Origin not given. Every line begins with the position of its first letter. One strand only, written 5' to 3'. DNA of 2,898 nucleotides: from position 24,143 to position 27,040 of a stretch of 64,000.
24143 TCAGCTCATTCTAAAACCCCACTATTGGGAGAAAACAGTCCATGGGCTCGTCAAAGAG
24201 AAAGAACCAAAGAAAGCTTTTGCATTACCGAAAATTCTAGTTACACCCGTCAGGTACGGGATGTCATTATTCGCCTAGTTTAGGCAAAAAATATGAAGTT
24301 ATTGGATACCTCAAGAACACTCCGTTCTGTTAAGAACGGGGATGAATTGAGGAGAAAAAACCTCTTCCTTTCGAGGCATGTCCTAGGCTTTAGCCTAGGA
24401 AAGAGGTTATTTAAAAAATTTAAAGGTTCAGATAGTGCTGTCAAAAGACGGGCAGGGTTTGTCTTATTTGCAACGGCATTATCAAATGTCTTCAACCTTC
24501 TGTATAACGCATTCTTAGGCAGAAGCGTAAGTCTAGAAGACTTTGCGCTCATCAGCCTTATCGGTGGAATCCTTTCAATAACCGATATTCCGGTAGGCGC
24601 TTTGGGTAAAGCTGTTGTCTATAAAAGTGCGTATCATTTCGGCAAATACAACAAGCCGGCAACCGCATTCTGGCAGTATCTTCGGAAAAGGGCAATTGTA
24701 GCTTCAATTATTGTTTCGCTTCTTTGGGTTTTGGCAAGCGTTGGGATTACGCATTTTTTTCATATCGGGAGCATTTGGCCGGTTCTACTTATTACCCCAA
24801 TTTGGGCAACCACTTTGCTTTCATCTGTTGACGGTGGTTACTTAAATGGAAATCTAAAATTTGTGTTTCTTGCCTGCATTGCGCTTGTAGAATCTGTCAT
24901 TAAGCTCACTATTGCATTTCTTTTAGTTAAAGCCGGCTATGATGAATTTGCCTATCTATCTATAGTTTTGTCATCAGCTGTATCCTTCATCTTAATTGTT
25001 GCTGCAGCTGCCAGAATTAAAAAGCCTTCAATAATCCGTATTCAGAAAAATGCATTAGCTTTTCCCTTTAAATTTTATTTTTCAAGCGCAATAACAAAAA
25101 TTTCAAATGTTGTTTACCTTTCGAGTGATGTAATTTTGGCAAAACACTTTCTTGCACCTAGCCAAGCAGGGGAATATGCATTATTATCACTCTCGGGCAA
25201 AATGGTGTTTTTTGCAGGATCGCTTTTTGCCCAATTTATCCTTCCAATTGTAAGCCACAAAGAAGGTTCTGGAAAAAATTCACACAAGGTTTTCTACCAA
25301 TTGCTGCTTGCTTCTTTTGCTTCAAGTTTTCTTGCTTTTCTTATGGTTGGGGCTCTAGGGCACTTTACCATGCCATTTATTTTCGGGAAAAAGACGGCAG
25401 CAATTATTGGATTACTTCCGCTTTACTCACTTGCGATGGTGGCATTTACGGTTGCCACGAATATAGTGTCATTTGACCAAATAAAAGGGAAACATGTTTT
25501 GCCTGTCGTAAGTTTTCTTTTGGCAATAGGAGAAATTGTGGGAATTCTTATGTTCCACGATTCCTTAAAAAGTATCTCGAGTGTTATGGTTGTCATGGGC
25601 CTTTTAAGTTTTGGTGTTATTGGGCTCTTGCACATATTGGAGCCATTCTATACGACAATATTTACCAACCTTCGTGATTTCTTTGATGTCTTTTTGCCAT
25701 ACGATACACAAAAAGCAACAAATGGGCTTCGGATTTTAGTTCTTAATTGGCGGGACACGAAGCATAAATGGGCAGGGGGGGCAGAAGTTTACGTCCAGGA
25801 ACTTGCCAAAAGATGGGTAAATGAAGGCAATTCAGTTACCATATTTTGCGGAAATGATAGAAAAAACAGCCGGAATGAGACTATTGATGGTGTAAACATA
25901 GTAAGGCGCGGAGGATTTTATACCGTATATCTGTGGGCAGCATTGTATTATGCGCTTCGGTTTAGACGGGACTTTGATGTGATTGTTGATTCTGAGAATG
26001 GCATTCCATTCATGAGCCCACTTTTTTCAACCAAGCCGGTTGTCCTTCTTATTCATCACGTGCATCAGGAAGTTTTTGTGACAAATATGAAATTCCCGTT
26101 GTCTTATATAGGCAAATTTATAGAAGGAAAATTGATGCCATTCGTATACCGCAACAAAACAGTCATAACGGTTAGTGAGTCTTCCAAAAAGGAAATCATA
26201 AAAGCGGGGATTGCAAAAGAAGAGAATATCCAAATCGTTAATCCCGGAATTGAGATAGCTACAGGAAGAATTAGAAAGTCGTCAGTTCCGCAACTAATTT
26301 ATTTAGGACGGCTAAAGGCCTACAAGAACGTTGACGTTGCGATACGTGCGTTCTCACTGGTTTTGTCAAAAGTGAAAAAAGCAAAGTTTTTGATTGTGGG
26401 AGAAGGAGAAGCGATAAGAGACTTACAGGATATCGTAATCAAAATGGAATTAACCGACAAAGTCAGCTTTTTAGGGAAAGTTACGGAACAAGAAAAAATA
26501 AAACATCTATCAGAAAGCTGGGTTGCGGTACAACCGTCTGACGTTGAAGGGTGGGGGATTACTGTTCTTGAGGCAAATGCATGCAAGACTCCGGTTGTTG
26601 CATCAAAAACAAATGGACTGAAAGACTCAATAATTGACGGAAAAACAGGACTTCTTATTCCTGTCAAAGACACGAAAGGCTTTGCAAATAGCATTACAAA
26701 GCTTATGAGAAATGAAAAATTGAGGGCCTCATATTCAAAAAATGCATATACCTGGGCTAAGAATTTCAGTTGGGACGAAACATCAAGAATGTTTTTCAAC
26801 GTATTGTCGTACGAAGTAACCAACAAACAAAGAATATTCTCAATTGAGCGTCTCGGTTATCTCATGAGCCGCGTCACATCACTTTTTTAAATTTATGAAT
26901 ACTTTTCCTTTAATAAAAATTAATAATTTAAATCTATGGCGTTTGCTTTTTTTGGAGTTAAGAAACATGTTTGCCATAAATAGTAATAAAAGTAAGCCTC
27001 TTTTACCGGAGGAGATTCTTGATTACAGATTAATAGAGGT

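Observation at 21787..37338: Fifteen-kb cell-surface glycan assembly locus built from fused and paralogous glycosyltransferases, headed by an excisionase-type HTH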

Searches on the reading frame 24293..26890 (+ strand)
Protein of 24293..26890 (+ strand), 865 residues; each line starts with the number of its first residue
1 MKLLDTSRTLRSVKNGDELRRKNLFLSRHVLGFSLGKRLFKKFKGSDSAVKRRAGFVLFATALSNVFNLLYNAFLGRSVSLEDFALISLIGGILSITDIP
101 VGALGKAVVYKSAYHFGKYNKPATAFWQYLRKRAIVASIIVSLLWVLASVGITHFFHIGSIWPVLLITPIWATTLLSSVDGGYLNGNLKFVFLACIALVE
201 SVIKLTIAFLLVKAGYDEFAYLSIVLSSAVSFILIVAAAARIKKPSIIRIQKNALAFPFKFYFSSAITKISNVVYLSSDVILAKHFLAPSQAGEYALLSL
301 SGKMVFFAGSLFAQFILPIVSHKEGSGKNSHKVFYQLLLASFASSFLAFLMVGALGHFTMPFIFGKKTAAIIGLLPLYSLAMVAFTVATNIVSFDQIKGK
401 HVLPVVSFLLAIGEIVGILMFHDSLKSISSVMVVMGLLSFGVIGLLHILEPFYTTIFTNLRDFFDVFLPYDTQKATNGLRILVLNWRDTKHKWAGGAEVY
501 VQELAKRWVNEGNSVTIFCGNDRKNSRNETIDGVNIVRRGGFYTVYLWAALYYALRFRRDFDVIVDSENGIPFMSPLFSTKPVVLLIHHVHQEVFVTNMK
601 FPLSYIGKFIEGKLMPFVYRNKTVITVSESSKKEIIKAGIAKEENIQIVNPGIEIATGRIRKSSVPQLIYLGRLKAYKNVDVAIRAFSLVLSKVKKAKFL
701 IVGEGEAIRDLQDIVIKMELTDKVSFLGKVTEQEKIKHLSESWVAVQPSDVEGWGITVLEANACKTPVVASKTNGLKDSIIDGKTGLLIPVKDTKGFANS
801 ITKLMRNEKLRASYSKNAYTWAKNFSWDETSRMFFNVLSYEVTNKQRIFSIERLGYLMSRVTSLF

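Call 3: search_protein_families(library=pfam, proteins=[window:24293-26890:+], max_evalue=0.01)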
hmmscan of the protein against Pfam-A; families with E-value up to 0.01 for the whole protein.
window:24293-26890:+ (865 aa): 6 families
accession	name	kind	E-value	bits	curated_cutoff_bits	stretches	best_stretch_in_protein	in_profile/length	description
PF00534.26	Glycos_transf_1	-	7e-41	140.1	26.4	1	665-821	15-172/172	Glycosyl transferases group 1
PF13692.12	Glyco_trans_1_4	-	6.4e-33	114.4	27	1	666-807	2-142/142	Glycosyl transferases group 1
PF13439.12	Glyco_transf_4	-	1.3e-15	58.3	28.5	1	495-655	2-168/170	Glycosyltransferase Family 4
PF20706.3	GT4-conflict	-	1.1e-12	48.2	26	1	641-806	169-356/385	Family 4 Glycosyltransferase in conflict systems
PF13579.12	Glyco_trans_4_4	-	4e-07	30.9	29.7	1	495-649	1-155/158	Glycosyl transferase 4-like domain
PF13524.12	Glyco_trans_1_2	-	4.4e-05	23.9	25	1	691-820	6-127/144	Glycosyl transferase-like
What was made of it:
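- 24293..26890 (+): MOP~GT4, 865 aa. The N-terminal polytopic domain (about 1-478) is related to Wzx/PST-type flippases. The C-terminal domain is a cytoplasmic GT4 (GT-B). GT4 Pfam hits at 495-821 (call 3).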

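Call 8: find_encoding_contigs(protein=window:24293-26890:+, flank=10000, max_places=6)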
Protein window:24293-26890:+ (865 aa): 3 contigs read that carry it; 3 places shown.
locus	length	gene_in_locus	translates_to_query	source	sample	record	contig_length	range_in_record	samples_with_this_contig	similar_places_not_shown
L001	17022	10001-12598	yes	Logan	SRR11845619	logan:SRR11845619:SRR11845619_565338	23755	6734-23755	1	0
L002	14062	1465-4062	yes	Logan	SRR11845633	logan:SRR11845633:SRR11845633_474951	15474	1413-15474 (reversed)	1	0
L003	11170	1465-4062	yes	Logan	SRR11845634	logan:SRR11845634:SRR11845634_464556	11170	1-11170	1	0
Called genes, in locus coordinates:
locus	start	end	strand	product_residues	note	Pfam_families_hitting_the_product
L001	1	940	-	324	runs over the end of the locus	PF00768:Peptidase_S11, PF13354:Beta-lactamase2 (weak)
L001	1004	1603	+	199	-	PF01209:Ubie_methyltran (weak), PF13489:Methyltransf_23, PF07021:MetW, PF13847:Methyltransf_31, PF08241:Methyltransf_11, PF08242:Methyltransf_12, PF13649:Methyltransf_25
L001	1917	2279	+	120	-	PF00076:RRM_1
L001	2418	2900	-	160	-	-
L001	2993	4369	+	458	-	PF08245:Mur_ligase_M (weak), PF02875:Mur_ligase_C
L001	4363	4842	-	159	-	-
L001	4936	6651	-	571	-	PF02683:DsbD_TM, PF13386:DsbD_2, PF00578:AhpC-TSA, PF08534:Redoxin, PF13905:Thioredoxin_8, PF17991:Thioredoxin_10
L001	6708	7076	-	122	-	-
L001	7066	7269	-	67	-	PF13560:HTH_31 (weak), PF12844:HTH_19, PF01381:HTH_3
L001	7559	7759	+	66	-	PF12728:HTH_17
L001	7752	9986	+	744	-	PF00535:Glycos_transf_2, PF10111:Glyco_tranf_2_2 (faint), PF13506:Glyco_transf_21 (weak), PF13641:Glyco_tranf_2_3, PF00535:Glycos_transf_2, PF13632:Glyco_trans_2_3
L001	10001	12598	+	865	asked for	PF13439:Glyco_transf_4, PF13579:Glyco_trans_4_4 (weak), PF20706:GT4-conflict, PF00534:Glycos_transf_1, PF13692:Glyco_trans_1_4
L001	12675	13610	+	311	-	PF01636:APH, PF01633:Choline_kinase (weak)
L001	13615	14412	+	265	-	PF03065:Glyco_hydro_57 (weak), PF01522:Polysacc_deac_1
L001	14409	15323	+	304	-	PF00535:Glycos_transf_2, PF13641:Glyco_tranf_2_3 (weak)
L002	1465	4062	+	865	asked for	PF13439:Glyco_transf_4, PF13579:Glyco_trans_4_4 (weak), PF20706:GT4-conflict, PF00534:Glycos_transf_1, PF13692:Glyco_trans_1_4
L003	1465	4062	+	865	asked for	PF13439:Glyco_transf_4, PF13579:Glyco_trans_4_4 (weak), PF20706:GT4-conflict, PF00534:Glycos_transf_1, PF13692:Glyco_trans_1_4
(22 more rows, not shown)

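Call 9: search_protein_families(library=ncbifam, proteins=[window:24293-26890:+], max_evalue=0.1)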
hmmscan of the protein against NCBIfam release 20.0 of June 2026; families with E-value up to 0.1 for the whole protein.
window:24293-26890:+ (865 aa): 38 families (the best 25 are shown)
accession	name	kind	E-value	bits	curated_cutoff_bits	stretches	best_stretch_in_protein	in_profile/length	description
TIGR03449.1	mycothiol_MshA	equivalog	6.5e-29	101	462.5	1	624-836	168-398/406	D-inositol-3-phosphate glycosyltransferase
NF041010.1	glycosy_Agl16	equivalog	6.3e-27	94.4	575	1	495-832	15-342/352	glycosylation protein Agl16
TIGR03999.1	thiol_BshA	equivalog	1.5e-25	89.9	273.7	1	667-830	201-362/375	N-acetyl-alpha-D-glucosaminyl L-malate synthase BshA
NF050063.1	ProtGlycPglJ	equivalog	6e-24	84.9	500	1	604-835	127-360/363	N-acetylgalactosamine-N,N'-diacetylbacillosaminyl-diphospho-undecaprenol 4-alpha-N-acetylgalactosaminyltransferase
NF041876.1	EPS_EpsE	equivalog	2.6e-23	82.9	400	1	665-818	214-372/389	exopolysaccharide biosynthesis GT4 family glycosyltransferase EpsE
TIGR03088.1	stp2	hypoth_equivalog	1.4e-20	73.7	409.05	1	632-837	161-369/374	TIGR03088 family PEP-CTERM/XrtA system glycosyltransferase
NF050056.1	ProtGlycPglH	equivalog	1.9e-19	69.9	600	1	621-836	137-348/354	GalNAc-alpha-(1->4)-GalNAc-alpha-(1->3)-diNAcBac-PP-undecaprenol alpha-1,4-N-acetyl-D-galactosaminyltransferase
TIGR02149.1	glgA_Coryne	subfamily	7e-19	68.2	302.4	1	622-833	146-382/391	glycogen synthase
NF047880.1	glyco_SdgA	exception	7e-18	64.4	800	1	616-835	264-484/488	serine-aspartate repeat adhesin O-glycosyltransferase SdgA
TIGR04157.1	glyco_rSAM_CFB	subfamily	1.8e-17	63.4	400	1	668-805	230-364/406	TIGR04157 family glycosyltransferase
TIGR04063.1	stp3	hypoth_equivalog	3.2e-15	55.9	442.05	1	624-834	161-388/397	TIGR04063 family PEP-CTERM/XrtA system glycosyltransferase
NF046085.1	XrtY_assoc_Gly1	equivalog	3.7e-15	55.7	400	1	625-826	165-369/387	XrtY-associated glycosyltransferase XYAG1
NF038295.1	EPS_HpsP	equivalog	6.5e-15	55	550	1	655-834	197-380/388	hormogonium polysaccharide biosynthesis glycosyltransferase HpsP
NF038229.1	Glyco4_Geo_Pelo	equivalog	8.5e-13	48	400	1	622-822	111-316/338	GPMC system family 4 glycosyltransferase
TIGR02472.1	sucr_P_syn_N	equivalog_domain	2.1e-11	43.3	576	1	660-836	243-436/439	sucrose-phosphate synthase, putative, glycosyltransferase domain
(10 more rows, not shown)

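Call 12: find_homologous_proteins(query=window:24293-26890:+)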
Query window:24293-26890:+ (865 aa): 120 proteins with E <= 0.001 among 8000 candidates.
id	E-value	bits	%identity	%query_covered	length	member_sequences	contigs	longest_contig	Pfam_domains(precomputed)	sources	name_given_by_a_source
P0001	0.0e+0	1894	100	100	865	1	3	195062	PF00534.27,PF13579.13,PF13439.13,PF20706.4,PF13692.13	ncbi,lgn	-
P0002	0.0e+0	1581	85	96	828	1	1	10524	PF00534.27,PF13579.13,PF13524.13,PF13439.13,PF20706.4,PF13692.13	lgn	-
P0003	0.0e+0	1560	85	96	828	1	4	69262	PF00534.27,PF13579.13,PF13524.13,PF13439.13,PF20706.4,PF13692.13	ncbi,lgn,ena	-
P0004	0.0e+0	1287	68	96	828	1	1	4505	PF00534.27,PF13579.13,PF13439.13,PF20706.4,PF13692.13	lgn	-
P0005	0.0e+0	1285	69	96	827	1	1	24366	PF00534.27,PF13579.13,PF13439.13,PF20706.4,PF13692.13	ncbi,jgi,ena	-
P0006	0.0e+0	1113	60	96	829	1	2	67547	PF00534.27,PF13579.13,PF13439.13,PF20706.4,PF13692.13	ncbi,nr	ncbi:MAG TPA: glycosyltransferase [Patescibacteria group bacterium]|nr:glycosyltransferase [Patescib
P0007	0.0e+0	1088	59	94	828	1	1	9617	PF00534.27,PF13439.13,PF20706.4,PF13692.13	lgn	-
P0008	0.0e+0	1075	59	94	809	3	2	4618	PF00534.27,PF13524.13,PF13439.13,PF20706.4,PF13692.13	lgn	-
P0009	0.0e+0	1056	57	94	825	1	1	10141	PF00534.27,PF13579.13,PF13524.13,PF13439.13,PF20706.4,PF13692.13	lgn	-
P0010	5.0e-291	986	53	94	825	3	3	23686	PF00534.27,PF13439.13,PF20706.4,PF13692.13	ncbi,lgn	-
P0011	4.2e-290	983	53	94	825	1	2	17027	PF01943.23,PF00534.27,PF13439.13,PF20706.4,PF13692.13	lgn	-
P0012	4.9e-290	983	52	95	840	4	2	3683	PF00534.27,PF13439.13,PF20706.4,PF13692.13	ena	-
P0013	5.3e-285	966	54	94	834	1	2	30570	PF00534.27,PF13524.13,PF13439.13,PF20706.4,PF13692.13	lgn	-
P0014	2.1e-279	948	51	94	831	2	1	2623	PF00534.27,PF13579.13,PF13439.13,PF20706.4,PF13692.13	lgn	-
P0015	4.6e-279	947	52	93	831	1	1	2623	PF01943.23,PF00534.27,PF13579.13,PF13439.13,PF20706.4,PF13692.13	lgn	-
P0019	2.9e-265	901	51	92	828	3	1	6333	PF00534.27,PF13579.13,PF13439.13,PF13440.12,PF20706.4,PF13692.13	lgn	-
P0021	1.2e-254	866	49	91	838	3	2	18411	PF01943.23,PF00534.27,PF13439.13,PF20706.4,PF13692.13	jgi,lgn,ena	-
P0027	2.3e-234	799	47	91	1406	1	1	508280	PF13632.13,PF13641.13,PF00534.27,PF13579.13,PF13439.13,PF00535.33,PF20706.4,PF13692.13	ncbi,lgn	-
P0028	9.2e-234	797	46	90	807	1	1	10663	PF01943.23,PF00534.27,PF13579.13,PF13439.13,PF20706.4,PF13692.13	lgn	-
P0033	4.2e-225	768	46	91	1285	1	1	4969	PF13632.13,PF01943.23,PF13641.13,PF00534.27,PF13579.13,PF13439.13,PF00535.33,PF20706.4,PF13692.13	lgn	-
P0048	2.7e-212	726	43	91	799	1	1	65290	PF01943.23,PF00534.27,PF13579.13,PF13439.13,PF20706.4,PF13692.13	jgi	jgi:glycosyltransferase involved in cell wall biosynthesis/O-antigen/teichoic acid export membrane p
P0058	2.0e-198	680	41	94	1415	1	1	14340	PF13632.13,PF01943.23,PF13641.13,PF00534.27,PF13579.13,PF13524.13,PF13439.13,PF00535.33,PF20706.4,PF13692.13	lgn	-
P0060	6.7e-196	672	43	90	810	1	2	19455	PF01943.23,PF00534.27,PF13579.13,PF13524.13,PF13439.13,PF20706.4,PF13692.13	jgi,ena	-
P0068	3.7e-193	662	43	90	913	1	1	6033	PF00534.27,PF13579.13,PF13524.13,PF13439.13,PF13440.12,PF20706.4,PF13692.13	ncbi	-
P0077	2.6e-186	640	40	92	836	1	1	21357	PF00534.27,PF13579.13,PF13524.13,PF13439.13,PF13440.12,PF20706.4,PF13692.13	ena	-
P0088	1.9e-179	617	39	91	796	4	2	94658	PF00534.27,PF13579.13,PF13439.13,PF13440.12,PF20706.4,PF13692.13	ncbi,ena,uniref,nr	ncbi:hypothetical protein A3D77_04625 [Candidatus Gottesmanbacteria bacterium RIFCSPHIGHO2_02_FULL_3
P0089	1.8e-177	611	39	90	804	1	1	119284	PF00534.27,PF13579.13,PF13524.13,PF13439.13,PF13440.12,PF20706.4,PF13692.13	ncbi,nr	ncbi:MAG: glycosyltransferase [Patescibacteria group bacterium]|nr:glycosyltransferase [Patescibacte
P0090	5.7e-174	599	39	91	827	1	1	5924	PF01943.23,PF00534.27,PF13579.13,PF13439.13,PF20706.4,PF13692.13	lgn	-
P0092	3.1e-171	590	39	91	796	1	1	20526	PF00534.27,PF13579.13,PF13524.13,PF13439.13,PF13440.12,PF20706.4,PF13692.13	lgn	-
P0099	3.0e-152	527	40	60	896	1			PF01943.23,PF00534.27,PF13524.13,PF13439.13,PF20706.4,PF13692.13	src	-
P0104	7.3e-130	453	35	90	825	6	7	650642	PF01943.23,PF00534.27,PF13579.13,PF13524.13,PF13439.13,PF20706.4,PF13692.13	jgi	jgi:glycosyltransferase involved in cell wall biosynthesis/O-antigen/teichoic acid export membrane p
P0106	8.3e-129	450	35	89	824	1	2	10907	PF01943.23,PF00534.27,PF13579.13,PF13524.13,PF13439.13,PF20706.4,PF13692.13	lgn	-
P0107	2.5e-128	448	34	89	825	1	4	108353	PF01943.23,PF00534.27,PF13579.13,PF13524.13,PF13439.13,PF20706.4,PF13692.13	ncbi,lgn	-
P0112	3.8e-70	256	38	50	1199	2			PF13632.13,PF10111.15,PF13506.14,PF13641.13,PF13440.12,PF00535.33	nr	nr:glycosyltransferase [Candidatus Levybacteria bacterium]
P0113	4.3e-32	130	37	23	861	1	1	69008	PF01943.23,PF13579.13,PF13439.13,PF00535.33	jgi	jgi:O-antigen/teichoic acid export membrane protein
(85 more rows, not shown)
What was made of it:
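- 24293..26890 (+): 120 homologues were found, nearly all Patescibacteria (call 12).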

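Call 13: find_encoding_contigs(protein=P0003, flank=10000, max_places=1)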
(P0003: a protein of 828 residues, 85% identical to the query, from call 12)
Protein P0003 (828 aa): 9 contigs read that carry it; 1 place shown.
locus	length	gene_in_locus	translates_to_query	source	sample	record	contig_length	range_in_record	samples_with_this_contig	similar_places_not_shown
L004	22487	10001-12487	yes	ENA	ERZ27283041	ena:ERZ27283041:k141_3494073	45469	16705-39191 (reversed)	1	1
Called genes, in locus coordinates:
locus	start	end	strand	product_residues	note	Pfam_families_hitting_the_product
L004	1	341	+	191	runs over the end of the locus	PF04307:YdjM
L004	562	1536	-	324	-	PF00768:Peptidase_S11, PF13354:Beta-lactamase2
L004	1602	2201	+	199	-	PF13489:Methyltransf_23, PF07021:MetW, PF13847:Methyltransf_31, PF08241:Methyltransf_11, PF08242:Methyltransf_12, PF13649:Methyltransf_25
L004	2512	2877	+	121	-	PF00076:RRM_1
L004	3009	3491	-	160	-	-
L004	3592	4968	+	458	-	PF08245:Mur_ligase_M (weak), PF02875:Mur_ligase_C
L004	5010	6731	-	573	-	PF02683:DsbD_TM, PF13386:DsbD_2, PF00578:AhpC-TSA, PF08534:Redoxin, PF13905:Thioredoxin_8, PF17991:Thioredoxin_10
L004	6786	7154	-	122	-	-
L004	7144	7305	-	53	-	PF01381:HTH_3, PF12844:HTH_19 (weak), PF13443:HTH_26 (weak)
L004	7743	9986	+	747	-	PF00535:Glycos_transf_2, PF10111:Glyco_tranf_2_2 (faint), PF13506:Glyco_transf_21 (faint), PF13641:Glyco_tranf_2_3, PF00535:Glycos_transf_2, PF13632:Glyco_trans_2_3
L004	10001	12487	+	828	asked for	PF13439:Glyco_transf_4, PF13579:Glyco_trans_4_4 (weak), PF20706:GT4-conflict, PF00534:Glycos_transf_1, PF13692:Glyco_trans_1_4, PF13524:Glyco_trans_1_2 (weak)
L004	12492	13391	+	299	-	PF00535:Glycos_transf_2, PF13641:Glyco_tranf_2_3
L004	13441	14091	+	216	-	PF13489:Methyltransf_23 (weak), PF01209:Ubie_methyltran, PF08241:Methyltransf_11, PF13649:Methyltransf_25 (faint)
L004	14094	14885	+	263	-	PF01522:Polysacc_deac_1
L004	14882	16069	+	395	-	PF13439:Glyco_transf_4, PF13579:Glyco_trans_4_4 (weak), PF00534:Glycos_transf_1, PF13692:Glyco_trans_1_4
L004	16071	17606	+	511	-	-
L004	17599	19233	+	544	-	-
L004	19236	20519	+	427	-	-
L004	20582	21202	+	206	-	-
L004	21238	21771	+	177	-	PF04203:Sortase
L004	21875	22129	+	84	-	PF04226:Transgly_assoc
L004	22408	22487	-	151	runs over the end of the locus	PF00072:Response_reg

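Call 14: find_encoding_contigs(protein=P0006, flank=10000, max_places=1)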
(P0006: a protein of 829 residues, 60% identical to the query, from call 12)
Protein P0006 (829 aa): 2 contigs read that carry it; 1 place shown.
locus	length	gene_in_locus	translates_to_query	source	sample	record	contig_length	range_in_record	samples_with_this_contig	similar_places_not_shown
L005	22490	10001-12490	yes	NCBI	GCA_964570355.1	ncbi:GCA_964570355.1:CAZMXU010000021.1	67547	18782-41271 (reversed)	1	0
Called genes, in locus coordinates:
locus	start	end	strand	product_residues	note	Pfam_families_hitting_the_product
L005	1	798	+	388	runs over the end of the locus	PF01041:DegT_DnrJ_EryC1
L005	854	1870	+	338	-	PF02388:FemAB, PF13480:Acetyltransf_6, PF02388:FemAB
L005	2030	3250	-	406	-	PF08245:Mur_ligase_M, PF02875:Mur_ligase_C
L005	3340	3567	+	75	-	-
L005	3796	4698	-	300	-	PF01522:Polysacc_deac_1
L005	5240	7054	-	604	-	PF00009:GTP_EFTU, PF01926:MMR_HSR1, PF22042:EF-G_D2, PF03144:GTP_EFTU_D2, PF14492:EFG_III (weak), PF00679:EFG_C, PF21018:BipA_C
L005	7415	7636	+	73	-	PF12728:HTH_17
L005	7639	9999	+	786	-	PF00535:Glycos_transf_2, PF10111:Glyco_tranf_2_2 (faint), PF13506:Glyco_transf_21 (faint), PF13641:Glyco_tranf_2_3, PF00535:Glycos_transf_2 (weak), PF13641:Glyco_tranf_2_3, PF13632:Glyco_trans_2_3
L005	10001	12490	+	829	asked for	PF13439:Glyco_transf_4, PF13579:Glyco_trans_4_4 (weak), PF20706:GT4-conflict, PF00534:Glycos_transf_1, PF13692:Glyco_trans_1_4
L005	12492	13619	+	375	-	PF13439:Glyco_transf_4 (weak), PF20706:GT4-conflict, PF00534:Glycos_transf_1, PF13692:Glyco_trans_1_4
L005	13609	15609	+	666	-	PF00155:Aminotran_1_2, PF01041:DegT_DnrJ_EryC1, PF01053:Cys_Met_Meta_PP, PF01212:Beta_elim_lyase, PF00535:Glycos_transf_2, PF13641:Glyco_tranf_2_3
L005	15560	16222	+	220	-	-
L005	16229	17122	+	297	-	PF00535:Glycos_transf_2, PF13641:Glyco_tranf_2_3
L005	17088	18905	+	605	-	PF01636:APH (weak), PF01522:Polysacc_deac_1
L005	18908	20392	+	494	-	-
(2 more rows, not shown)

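Call 15: find_encoding_contigs(protein=P0027, flank=10000, max_places=1)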
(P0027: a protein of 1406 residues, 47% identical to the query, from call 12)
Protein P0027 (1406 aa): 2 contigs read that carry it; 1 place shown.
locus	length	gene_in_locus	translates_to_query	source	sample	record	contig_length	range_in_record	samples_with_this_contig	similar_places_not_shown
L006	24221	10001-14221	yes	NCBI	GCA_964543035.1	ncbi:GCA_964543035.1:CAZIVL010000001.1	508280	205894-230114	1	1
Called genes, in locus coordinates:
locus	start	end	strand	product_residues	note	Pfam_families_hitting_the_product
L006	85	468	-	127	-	PF00293:NUDIX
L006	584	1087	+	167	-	PF04542:Sigma70_r2, PF08281:Sigma70_r4_2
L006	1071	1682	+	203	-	PF00730:HhH-GPD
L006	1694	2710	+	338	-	PF01368:DHH, PF02272:DHHA1 (weak)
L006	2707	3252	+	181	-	PF00929:RNase_T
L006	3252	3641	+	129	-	PF04266:ASCH (weak)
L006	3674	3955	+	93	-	-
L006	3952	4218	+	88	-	PF15738:YafQ_toxin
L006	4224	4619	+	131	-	-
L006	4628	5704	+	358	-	PF03462:PCRF, PF00472:RF-1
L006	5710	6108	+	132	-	-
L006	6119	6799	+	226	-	PF02463:SMC_N (faint), PF00005:ABC_tran, PF13304:AAA_21 (weak)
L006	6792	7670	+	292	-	PF18075:FtsX_ECD, PF02687:FtsX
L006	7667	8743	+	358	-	PF24568:CC_PcsB, PF01551:Peptidase_M23 (weak)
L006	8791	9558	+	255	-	-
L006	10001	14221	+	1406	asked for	PF00535:Glycos_transf_2, PF13641:Glyco_tranf_2_3, PF13632:Glyco_trans_2_3, PF13439:Glyco_transf_4, PF13579:Glyco_trans_4_4 (faint), PF20706:GT4-conflict, PF00534:Glycos_transf_1, PF13692:Glyco_trans_1_4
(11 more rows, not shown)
